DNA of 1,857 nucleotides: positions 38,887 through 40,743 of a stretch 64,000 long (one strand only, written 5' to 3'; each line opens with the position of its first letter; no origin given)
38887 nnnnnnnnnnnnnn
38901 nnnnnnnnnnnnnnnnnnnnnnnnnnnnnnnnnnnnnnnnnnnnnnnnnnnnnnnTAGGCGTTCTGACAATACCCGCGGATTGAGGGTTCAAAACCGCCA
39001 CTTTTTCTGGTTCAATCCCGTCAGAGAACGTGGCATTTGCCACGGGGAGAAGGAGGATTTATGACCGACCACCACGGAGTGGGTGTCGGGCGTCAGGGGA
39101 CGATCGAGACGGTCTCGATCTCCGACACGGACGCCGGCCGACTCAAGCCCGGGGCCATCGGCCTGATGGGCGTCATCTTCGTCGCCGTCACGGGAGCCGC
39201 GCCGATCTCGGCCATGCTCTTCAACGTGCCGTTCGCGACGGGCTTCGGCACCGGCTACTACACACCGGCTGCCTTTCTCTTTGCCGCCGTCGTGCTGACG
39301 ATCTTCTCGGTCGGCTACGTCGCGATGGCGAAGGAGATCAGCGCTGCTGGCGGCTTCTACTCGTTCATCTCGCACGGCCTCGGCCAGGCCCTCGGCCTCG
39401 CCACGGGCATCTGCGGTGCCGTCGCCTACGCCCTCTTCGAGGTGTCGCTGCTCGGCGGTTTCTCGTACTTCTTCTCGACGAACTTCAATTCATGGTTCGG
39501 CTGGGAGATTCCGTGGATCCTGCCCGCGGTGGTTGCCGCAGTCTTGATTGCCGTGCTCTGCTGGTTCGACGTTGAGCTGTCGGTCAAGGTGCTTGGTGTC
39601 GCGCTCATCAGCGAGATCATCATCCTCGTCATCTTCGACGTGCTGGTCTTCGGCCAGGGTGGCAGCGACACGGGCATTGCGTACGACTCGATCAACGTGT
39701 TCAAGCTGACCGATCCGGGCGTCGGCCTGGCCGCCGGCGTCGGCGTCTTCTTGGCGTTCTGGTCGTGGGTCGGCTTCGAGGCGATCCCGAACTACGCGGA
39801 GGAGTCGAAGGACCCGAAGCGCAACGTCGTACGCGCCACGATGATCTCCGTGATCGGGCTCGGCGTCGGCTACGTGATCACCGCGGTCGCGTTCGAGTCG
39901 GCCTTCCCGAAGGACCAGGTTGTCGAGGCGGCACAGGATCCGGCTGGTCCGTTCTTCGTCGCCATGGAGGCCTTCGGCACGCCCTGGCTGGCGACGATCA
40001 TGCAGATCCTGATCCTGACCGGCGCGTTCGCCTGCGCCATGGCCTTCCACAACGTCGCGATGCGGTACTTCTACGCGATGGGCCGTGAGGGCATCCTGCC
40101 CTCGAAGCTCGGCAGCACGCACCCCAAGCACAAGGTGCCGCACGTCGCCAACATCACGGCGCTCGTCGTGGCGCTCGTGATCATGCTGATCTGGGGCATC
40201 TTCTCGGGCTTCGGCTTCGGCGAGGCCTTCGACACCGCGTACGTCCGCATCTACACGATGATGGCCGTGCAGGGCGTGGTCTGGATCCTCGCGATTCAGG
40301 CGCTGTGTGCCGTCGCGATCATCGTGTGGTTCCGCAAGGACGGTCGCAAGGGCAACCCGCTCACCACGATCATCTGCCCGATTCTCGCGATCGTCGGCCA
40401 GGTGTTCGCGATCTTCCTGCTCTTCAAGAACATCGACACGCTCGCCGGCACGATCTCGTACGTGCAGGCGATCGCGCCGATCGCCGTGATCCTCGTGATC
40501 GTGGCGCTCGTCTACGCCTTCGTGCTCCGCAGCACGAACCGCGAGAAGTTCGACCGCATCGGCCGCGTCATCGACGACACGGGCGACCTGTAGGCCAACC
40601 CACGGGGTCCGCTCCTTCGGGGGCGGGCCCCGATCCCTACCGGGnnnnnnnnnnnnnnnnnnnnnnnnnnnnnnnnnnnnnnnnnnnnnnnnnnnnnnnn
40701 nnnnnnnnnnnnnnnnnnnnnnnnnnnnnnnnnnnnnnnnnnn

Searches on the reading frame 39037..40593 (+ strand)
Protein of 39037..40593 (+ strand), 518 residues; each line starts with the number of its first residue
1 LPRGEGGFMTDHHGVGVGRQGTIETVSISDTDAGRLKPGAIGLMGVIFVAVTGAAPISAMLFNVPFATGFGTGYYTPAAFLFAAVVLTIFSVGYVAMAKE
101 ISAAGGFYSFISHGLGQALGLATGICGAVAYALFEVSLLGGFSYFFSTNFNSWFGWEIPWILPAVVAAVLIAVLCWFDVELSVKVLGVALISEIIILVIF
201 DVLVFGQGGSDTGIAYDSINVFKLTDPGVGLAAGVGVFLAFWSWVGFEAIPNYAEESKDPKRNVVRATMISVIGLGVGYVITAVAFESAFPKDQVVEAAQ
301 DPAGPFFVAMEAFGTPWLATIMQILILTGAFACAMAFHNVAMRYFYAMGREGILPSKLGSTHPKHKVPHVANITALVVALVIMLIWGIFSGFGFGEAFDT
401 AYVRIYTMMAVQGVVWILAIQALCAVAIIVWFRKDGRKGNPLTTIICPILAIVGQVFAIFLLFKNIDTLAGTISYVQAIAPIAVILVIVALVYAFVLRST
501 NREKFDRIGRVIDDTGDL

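Call 26: search_protein_families(library=pfam, max_evalue=0.0001, proteins=[window:39037-40593:+])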
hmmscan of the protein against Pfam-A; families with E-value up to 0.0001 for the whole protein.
window:39037-40593:+ (518 aa): 2 families
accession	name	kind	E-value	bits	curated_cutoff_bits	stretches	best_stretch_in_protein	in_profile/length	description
PF13520.12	AA_permease_2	-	6e-35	121.4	27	1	46-470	6-412/427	Amino acid permease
PF00324.27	AA_permease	-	2.6e-27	96.1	24.6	1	46-494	2-459/470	Amino acid permease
